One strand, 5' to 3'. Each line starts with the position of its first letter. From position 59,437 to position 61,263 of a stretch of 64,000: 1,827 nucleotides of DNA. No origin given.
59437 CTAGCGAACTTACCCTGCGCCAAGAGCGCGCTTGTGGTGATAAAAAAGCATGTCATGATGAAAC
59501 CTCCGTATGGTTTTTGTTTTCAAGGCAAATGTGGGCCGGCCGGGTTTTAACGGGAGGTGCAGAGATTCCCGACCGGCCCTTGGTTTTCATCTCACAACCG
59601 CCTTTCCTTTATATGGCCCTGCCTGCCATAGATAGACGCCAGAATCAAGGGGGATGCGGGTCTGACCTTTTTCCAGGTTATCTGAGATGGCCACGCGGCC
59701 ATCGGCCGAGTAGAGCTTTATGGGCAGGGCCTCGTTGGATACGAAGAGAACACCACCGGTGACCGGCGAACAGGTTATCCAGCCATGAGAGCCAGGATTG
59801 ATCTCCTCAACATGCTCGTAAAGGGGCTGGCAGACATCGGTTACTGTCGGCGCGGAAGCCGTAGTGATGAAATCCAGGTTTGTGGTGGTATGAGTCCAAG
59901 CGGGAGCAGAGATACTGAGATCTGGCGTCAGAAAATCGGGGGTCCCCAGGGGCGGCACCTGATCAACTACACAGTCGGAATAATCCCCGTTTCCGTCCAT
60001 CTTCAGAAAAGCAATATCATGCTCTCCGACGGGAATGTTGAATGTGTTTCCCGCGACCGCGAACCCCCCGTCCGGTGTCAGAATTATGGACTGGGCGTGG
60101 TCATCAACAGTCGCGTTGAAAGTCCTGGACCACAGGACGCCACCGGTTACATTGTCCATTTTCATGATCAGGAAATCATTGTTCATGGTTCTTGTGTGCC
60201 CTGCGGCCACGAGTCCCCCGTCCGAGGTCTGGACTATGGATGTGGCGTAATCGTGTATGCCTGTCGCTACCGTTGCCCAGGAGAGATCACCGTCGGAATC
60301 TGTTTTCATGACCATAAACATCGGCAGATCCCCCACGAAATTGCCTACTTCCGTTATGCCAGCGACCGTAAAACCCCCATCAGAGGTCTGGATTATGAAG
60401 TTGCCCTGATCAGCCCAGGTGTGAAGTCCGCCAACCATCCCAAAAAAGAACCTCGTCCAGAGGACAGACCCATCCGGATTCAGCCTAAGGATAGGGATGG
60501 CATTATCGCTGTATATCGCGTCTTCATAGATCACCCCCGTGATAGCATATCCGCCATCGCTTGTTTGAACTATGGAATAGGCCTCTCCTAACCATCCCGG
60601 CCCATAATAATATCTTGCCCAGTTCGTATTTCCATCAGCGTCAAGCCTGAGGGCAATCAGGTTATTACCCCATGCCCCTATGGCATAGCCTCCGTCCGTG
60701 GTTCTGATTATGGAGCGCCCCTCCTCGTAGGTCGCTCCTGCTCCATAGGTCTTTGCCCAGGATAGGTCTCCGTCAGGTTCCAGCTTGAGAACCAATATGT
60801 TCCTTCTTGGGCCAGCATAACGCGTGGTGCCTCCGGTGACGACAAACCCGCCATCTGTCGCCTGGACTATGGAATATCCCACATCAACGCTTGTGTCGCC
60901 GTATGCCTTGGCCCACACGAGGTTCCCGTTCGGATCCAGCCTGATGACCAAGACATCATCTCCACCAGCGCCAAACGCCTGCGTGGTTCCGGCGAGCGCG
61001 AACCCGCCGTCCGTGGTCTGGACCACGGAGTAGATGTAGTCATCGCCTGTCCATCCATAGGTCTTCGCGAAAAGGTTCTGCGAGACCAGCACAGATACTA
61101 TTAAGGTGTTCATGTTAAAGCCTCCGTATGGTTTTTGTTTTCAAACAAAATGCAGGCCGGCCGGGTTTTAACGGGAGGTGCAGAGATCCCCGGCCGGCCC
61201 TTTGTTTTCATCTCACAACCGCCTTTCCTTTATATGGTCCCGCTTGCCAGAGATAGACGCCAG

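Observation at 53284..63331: Tandem multigene family of SBBP-like beta-propeller / T9SS-CTD proteins with nucleotide-identical 5' and 3' ends (concerted evolution)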

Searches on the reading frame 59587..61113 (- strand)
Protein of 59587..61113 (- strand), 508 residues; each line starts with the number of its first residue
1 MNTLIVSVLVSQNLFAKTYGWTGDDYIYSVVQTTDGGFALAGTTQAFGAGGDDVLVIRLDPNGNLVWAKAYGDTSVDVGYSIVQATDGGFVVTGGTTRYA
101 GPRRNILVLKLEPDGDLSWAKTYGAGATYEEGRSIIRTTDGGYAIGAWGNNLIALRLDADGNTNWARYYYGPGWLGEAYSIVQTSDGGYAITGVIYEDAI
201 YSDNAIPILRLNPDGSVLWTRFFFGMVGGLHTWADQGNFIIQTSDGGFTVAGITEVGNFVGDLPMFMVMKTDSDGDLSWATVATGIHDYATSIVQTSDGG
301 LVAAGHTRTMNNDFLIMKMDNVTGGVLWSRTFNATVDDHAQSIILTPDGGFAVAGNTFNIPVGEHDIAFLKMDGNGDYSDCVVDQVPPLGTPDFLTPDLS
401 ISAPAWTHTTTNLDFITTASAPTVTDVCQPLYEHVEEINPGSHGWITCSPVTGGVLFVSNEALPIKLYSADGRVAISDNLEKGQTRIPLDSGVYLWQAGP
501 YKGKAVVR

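Call 3: search_protein_families(library=pfam, proteins=[window:59587-61113:-], max_evalue=0.01)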
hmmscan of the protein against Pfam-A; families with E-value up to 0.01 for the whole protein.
window:59587-61113:- (508 aa): 1 family
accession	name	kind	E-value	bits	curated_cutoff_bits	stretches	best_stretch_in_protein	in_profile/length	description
PF17164.10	DUF5122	-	7.3e-06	26.6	27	0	40-65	8-32/36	Domain of unknown function (DUF5122) beta-propeller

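Call 4: search_protein_families(library=ncbifam, proteins=[window:59587-61113:-], max_evalue=0.01)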
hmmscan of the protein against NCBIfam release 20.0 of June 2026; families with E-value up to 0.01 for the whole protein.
window:59587-61113:- (508 aa): 3 families
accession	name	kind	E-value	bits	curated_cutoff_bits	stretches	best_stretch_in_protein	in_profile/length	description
TIGR02608.1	delta_60_rpt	domain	8.2e-12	44.8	76.5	1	177-216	2-39/55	delta-60 repeat domain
NF047494.1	Lepto_SBBP_lipo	equivalog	1.7e-05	23.7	400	1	49-147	157-264/466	SBBP repeat beta-propeller lipoprotein, LipL53 family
TIGR04183.1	Por_Secre_tail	domain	0.0068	16.4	23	0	457-497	15-57/72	T9SS type A sorting domain-containing protein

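Call 9: find_encoding_contigs(protein=window:59587-61113:-, flank=10000, max_places=6)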
Protein window:59587-61113:- (508 aa): no gene with exactly this product is on record in the collection.

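Call 10: find_homologous_proteins(query=window:59587-61113:-, max_evalue=0.00001)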
Query window:59587-61113:- (508 aa): 7003 proteins with E <= 0.00001 among 8000 candidates; the best 120 are listed.
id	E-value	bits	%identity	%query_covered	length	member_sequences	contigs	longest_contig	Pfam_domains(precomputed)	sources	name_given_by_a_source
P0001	4.7e-177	608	40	99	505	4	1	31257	PF08931.16,PF17164.11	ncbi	ncbi:MAG: hypothetical protein ABIN66_06575 [candidate division WOR-3 bacterium]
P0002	1.5e-160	554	38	99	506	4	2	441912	PF17164.11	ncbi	ncbi:MAG: hypothetical protein ABIM74_04375 [candidate division WOR-3 bacterium]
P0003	4.6e-150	519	35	81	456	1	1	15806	PF26094.1,PF17164.11,PF20938.4,PF18120.8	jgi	jgi:hypothetical protein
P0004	6.9e-150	518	44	100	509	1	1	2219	PF17164.11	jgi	jgi:uncharacterized delta-60 repeat protein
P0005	4.1e-148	513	53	95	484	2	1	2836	-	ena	-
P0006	1.6e-146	507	41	89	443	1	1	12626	PF17164.11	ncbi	-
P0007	3.2e-144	500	47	100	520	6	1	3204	-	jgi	jgi:hypothetical protein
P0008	8.9e-144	498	38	100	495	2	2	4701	PF17164.11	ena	-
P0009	2.7e-139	483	48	100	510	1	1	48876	-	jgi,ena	-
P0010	3.3e-139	483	37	81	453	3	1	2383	PF13360.14,PF17164.11,PF26515.1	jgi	-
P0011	1.3e-136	475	40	100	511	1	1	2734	PF17164.11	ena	-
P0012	1.4e-135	471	36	71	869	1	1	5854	PF26094.1,PF13715.13,PF17164.11,PF28191.1,PF13620.13,PF22904.4,PF16741.11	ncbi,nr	ncbi:MAG: carboxypeptidase regulatory-like domain-containing protein [Nitrospirae bacterium]|nr:carb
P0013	1.0e-132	462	36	81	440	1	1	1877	PF17164.11,PF18120.8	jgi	-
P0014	1.6e-132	461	42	99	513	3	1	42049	PF17164.11,PF13088.13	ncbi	ncbi:MAG: T9SS type A sorting domain-containing protein [candidate division WOR-3 bacterium]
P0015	3.3e-132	460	35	100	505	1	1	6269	PF17164.11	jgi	jgi:hypothetical protein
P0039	3.1e-123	430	43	100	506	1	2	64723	PF08931.16,PF17164.11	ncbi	-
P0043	1.8e-121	425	44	99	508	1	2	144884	PF17164.11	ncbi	ncbi:MAG: hypothetical protein ABIM74_00860 [candidate division WOR-3 bacterium]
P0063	6.4e-115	403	41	99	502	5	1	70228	-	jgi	-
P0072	1.4e-113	399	33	97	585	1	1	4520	PF17164.11,PF18962.8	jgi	jgi:hypothetical protein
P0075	4.4e-113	397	42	99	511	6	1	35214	PF17164.11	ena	-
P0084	5.4e-111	390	41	99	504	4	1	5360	-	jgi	jgi:hypothetical protein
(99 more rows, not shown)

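Call 12: find_encoding_contigs(protein=P0043, flank=10000, max_places=4)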
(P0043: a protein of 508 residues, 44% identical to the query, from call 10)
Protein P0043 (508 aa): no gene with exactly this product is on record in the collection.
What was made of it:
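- Tried and rejected: Exact-protein look-ups of g4 and of P0043 found no contig (calls 9, 12).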

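Call 24: find_related_loci(query=A3, collection=genome_contigs, flank=10000)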
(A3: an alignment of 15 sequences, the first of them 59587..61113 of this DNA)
Query A3 (508 aa) in genome_contigs; peptide patterns used: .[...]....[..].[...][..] (x = any residue, [..] = any of these).
52 stretches matched a pattern; 11 encode a relative of the query (tblastn E <= 1e-3); 11 distinct loci.
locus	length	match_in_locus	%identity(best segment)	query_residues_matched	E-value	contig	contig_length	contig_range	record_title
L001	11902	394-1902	38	1-508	3e-94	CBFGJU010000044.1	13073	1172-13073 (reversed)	MAG: candidate division WOR-3 bacterium isolate QZM1.Bin.61.optimized.1 genome assembly, contig: NODE_13_length_13073_co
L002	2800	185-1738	37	10-508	3e-88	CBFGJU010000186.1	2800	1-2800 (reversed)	MAG: candidate division WOR-3 bacterium isolate QZM1.Bin.61.optimized.1 genome assembly, contig: NODE_268_length_2800_co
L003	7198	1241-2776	35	5-508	5e-77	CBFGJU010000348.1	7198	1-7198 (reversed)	MAG: candidate division WOR-3 bacterium isolate QZM1.Bin.61.optimized.1 genome assembly, contig: NODE_64_length_7198_cov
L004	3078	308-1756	31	1-508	1e-65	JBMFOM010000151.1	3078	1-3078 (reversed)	MAG: candidate division WOR-3 bacterium isolate KM4338-37 NODE_151_length_3078_cov_7.354882, whole genome shotgun sequen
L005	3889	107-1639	33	1-508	4e-64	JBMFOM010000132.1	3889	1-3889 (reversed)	MAG: candidate division WOR-3 bacterium isolate KM4338-37 NODE_132_length_3889_cov_7.177859, whole genome shotgun sequen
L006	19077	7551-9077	36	5-508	1e-82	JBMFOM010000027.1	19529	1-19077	MAG: candidate division WOR-3 bacterium isolate KM4338-37 NODE_27_length_19529_cov_7.101224, whole genome shotgun sequen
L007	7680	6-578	36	55-508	5e-29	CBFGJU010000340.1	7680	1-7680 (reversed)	MAG: candidate division WOR-3 bacterium isolate QZM1.Bin.61.optimized.1 genome assembly, contig: NODE_57_length_7680_cov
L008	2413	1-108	72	473-508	1e-10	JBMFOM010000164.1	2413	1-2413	MAG: candidate division WOR-3 bacterium isolate KM4338-37 NODE_164_length_2413_cov_7.294521, whole genome shotgun sequen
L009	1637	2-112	70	472-508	3e-10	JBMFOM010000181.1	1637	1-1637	MAG: candidate division WOR-3 bacterium isolate KM4338-37 NODE_181_length_1637_cov_5.939744, whole genome shotgun sequen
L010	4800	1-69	74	486-508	4e-5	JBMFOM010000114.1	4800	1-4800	MAG: candidate division WOR-3 bacterium isolate KM4338-37 NODE_114_length_4800_cov_6.646835, whole genome shotgun sequen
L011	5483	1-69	74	486-508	4e-5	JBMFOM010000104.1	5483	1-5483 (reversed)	MAG: candidate division WOR-3 bacterium isolate KM4338-37 NODE_104_length_5483_cov_7.765446, whole genome shotgun sequen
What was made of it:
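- Contigs of two other WOR-3 MAGs break exactly in the tails (call 24).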

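Call 27: find_encoding_contigs(protein=P0009, flank=10000, max_places=3)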
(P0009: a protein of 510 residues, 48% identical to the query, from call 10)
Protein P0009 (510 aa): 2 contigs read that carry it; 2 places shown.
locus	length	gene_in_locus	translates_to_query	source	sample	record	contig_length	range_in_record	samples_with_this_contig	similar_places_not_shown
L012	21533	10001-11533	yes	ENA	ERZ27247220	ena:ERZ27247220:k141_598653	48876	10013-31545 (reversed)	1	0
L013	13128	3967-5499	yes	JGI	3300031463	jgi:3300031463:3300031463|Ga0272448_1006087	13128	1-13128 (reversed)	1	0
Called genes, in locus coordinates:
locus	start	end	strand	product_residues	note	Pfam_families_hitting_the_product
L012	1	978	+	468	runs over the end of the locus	PF13231:PMT_2 (weak)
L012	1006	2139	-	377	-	PF03739:LptF_LptG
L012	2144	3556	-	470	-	PF03972:MmgE_PrpD_N, PF19305:MmgE_PrpD_C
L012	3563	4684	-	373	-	PF00285:Citrate_synt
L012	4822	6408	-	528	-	-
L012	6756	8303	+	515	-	-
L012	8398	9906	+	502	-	-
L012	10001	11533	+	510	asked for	-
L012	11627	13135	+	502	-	PF17164:DUF5122 (faint)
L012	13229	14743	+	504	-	-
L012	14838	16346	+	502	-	-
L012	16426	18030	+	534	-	PF13360:PQQ_2 (faint), PF01839:FG-GAP (faint), PF13517:FG-GAP_3 (weak), PF25292:Beta-prop_CGLA (weak)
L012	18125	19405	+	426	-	PF15892:BNR_4 (faint), PF23911:DUF7253 (faint)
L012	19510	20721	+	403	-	PF17164:DUF5122 (faint)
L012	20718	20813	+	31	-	-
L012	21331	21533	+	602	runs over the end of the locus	PF13620:CarboxypepD_reg (weak), PF00691:OmpA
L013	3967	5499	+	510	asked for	-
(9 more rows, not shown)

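Call 28: find_encoding_contigs(protein=P0063, flank=10000, max_places=3)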
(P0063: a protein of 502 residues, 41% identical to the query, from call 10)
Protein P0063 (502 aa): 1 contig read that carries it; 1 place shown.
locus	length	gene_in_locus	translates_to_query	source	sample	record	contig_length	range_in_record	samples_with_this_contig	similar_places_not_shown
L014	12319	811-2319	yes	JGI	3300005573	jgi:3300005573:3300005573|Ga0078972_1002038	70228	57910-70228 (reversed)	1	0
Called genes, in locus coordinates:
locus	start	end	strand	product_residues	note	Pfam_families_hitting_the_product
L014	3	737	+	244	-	?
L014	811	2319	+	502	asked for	-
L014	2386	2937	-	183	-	PF05683:Fumerase_C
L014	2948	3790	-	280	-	PF05681:Fumerase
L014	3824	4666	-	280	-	PF05681:Fumerase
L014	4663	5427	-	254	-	PF00149:Metallophos (weak), PF13277:YmdB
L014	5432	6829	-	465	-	PF00361:Proton_antipo_M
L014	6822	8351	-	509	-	PF00361:Proton_antipo_M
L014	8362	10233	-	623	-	PF00662:Proton_antipo_N, PF00361:Proton_antipo_M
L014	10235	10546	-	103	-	PF00420:Oxidored_q2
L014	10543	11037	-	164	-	PF00499:Oxidored_q3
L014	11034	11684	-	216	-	PF13183:Fer4_8 (faint), PF13534:Fer4_17 (faint), PF14697:Fer4_21 (faint), PF12797:Fer4_2 (faint), PF13237:Fer4_10 (weak), PF12838:Fer4_7, PF13187:Fer4_9 (weak), PF00037:Fer4, +2 more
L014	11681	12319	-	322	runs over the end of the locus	PF00146:NADHdh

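Call 30: find_encoding_contigs(protein=P0084, flank=10000, max_places=4)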
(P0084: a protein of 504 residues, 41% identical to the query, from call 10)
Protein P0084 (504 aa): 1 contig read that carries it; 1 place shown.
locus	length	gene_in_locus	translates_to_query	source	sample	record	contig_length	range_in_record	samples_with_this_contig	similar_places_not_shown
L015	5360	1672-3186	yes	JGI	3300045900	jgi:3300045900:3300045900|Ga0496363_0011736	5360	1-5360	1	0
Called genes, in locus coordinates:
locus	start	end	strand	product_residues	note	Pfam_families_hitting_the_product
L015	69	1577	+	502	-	PF17164:DUF5122 (faint)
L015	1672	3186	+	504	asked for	-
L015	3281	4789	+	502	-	-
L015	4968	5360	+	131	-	?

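Call 31: find_encoding_contigs(protein=P0075, flank=10000, max_places=4)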
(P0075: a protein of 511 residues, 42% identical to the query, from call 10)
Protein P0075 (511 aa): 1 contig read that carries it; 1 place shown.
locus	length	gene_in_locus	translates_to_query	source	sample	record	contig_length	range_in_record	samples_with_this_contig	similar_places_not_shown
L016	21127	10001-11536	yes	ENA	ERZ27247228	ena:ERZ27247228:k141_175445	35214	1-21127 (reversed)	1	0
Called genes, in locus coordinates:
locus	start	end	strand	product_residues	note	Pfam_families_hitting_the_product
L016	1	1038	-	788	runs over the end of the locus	PF01839:FG-GAP (faint), PF13517:FG-GAP_3, PF07593:UnbV_ASPIC (weak)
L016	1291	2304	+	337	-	PF03060:NMO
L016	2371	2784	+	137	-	-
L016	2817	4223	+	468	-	PF13231:PMT_2 (weak)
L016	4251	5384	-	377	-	PF03739:LptF_LptG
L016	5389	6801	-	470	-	PF03972:MmgE_PrpD_N, PF19305:MmgE_PrpD_C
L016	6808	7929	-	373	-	PF00285:Citrate_synt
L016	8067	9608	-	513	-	-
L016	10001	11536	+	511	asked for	PF17164:DUF5122 (faint)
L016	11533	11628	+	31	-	-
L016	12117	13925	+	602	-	PF13620:CarboxypepD_reg (weak), PF00691:OmpA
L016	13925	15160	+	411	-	PF00155:Aminotran_1_2 (weak), PF01041:DegT_DnrJ_EryC1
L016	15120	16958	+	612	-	PF00106:adh_short (weak), PF01073:3Beta_HSD (weak), PF01370:Epimerase, PF02719:Polysacc_synt_2, PF04321:RmlD_sub_bind, PF16363:GDP_Man_Dehyd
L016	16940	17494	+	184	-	PF02563:Poly_export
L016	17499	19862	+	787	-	PF02706:Wzz, PF13807:GNVR, PF10609:ParA, PF01656:CbiA (faint), PF13614:AAA_31 (weak)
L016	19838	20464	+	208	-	PF02397:Bac_transf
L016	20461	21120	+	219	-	PF17836:PglD_N, PF25087:GMPPB_C (weak), PF00132:Hexapep (weak)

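Call 32: find_encoding_contigs(protein=P0039, flank=10000, max_places=4)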
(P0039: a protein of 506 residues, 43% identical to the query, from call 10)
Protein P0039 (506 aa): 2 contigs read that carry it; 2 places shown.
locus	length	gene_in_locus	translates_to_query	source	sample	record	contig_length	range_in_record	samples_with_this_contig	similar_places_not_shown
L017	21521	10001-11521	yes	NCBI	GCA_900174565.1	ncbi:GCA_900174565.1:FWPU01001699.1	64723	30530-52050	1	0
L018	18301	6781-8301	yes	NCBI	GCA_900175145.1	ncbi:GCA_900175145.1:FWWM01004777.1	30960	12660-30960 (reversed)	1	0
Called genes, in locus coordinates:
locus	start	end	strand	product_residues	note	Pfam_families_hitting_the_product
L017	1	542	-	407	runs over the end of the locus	PF01512:Complex1_51K, PF10531:SLBB (weak), PF22461:SLBB_2, PF10589:NADH_4Fe-4S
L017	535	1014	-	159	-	PF01257:2Fe-2S_thioredx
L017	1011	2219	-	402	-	PF00374:NiFeSe_Hases (weak), PF00346:Complex1_49kDa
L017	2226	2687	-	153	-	PF00329:Complex1_30kDa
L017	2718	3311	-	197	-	PF01058:Oxidored_q6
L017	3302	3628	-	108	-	PF00507:Oxidored_q4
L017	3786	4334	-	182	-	-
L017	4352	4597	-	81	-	PF01016:Ribosomal_L27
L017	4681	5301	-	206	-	-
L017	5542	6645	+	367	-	PF13428:TPR_14 (faint), PF13371:TPR_9 (faint), PF13432:TPR_16 (faint), PF23914:TPR_CcmH_CycH (faint), PF25063:ARM_TT21_C (faint), PF13424:TPR_12 (faint), PF14559:TPR_19 (weak), PF13181:TPR_8 (weak), +5 more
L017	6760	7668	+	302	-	PF02729:OTCace_N, PF00185:OTCace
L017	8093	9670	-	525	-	PF00515:TPR_1 (faint), PF13176:TPR_7 (faint), PF13424:TPR_12 (faint)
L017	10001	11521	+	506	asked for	PF08931:Caudo_bapla_RBP (faint), PF17164:DUF5122 (faint)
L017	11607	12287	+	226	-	PF11306:DUF3108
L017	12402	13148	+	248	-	PF00005:ABC_tran, PF13304:AAA_21 (weak)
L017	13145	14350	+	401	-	PF00773:RNB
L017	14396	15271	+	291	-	PF01040:UbiA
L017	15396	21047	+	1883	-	PF14349:SprA_N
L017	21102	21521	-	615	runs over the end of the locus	PF01839:FG-GAP (faint), PF13517:FG-GAP_3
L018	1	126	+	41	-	?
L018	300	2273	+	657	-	PF00704:Glyco_hydro_18, PF25275:Golvesin_C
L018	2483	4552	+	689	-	-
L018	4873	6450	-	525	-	PF00515:TPR_1 (faint), PF13176:TPR_7 (faint), PF13424:TPR_12 (faint)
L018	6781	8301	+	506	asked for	PF08931:Caudo_bapla_RBP (faint), PF17164:DUF5122 (faint)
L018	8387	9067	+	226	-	PF11306:DUF3108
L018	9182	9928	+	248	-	PF00005:ABC_tran, PF13304:AAA_21 (weak)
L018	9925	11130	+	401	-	PF00773:RNB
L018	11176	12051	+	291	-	PF01040:UbiA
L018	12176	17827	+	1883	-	PF14349:SprA_N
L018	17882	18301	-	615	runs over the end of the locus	PF01839:FG-GAP (faint), PF13517:FG-GAP_3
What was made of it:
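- On T9SS type A C-terminal sorting domain (TIGR04183 / PF18962): A SprA_N protein (1883 aa) is encoded on a related WOR-3 contig (L017/L018, call 32).
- Closest known: T9SS cargo proteins with a type A C-terminal domain. Same: A SprA-like gene is present on a related WOR-3 contig (L017, call 32).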

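Call 47: predict_structure(alignment_id=A5)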
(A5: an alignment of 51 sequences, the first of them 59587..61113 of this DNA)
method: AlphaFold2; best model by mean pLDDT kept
length: 508 residues; sequences in the alignment: 51
mean_pLDDT: 88.2   pTM: 0.81
mean pLDDT of the five models: 88.2, 87.9, 87.4, 86.7, 84.1
residues with pLDDT >= 90: 328; 70-90: 129; 50-70: 27; < 50: 24
segments of 3 or more residues with pLDDT < 50: 1-4, 6-9, 430-443
pLDDT, mean of each block of 10 residues (from residue 1): 46 85 94 98 91 96 97 95 98 90 90 98 89 98 95 97 97 88 98 80 85 97 84 89 98 77 85 97 83 97 90 91 95 82 97 88 82 89 85 90 95 94 80 36 65 87 89 86 91 86 81
secondary structure, 60 per line:
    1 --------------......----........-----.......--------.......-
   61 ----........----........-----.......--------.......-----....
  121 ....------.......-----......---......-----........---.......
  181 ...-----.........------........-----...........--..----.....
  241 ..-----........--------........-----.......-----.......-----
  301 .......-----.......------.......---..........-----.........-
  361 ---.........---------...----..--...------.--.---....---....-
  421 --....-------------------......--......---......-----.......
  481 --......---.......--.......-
elements in order: E15-20 E25-32 E38-44 E53-59 E65-72 E77-84 E90-96 E105-111 E117-124 E131-137 E143-148 E152-157 E163-170 E174-183 E189-197 E204-211 E217-227 E236-242 E248-255 E264-271 E277-283 E289-295 E301-307 E313-319 E326-332 E336-345 E351-359 E364-372 E382-384 E393-395 E409-412 E416-419 E423-426 E446-451 E454-459 E463-468 E474-480 E483-488 E492-498 E501-507
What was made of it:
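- On Beta-propeller fold: Call 47: pLDDT 88.2, with 28 strands between residues 15 and 372 (7 blades of about 50 aa).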
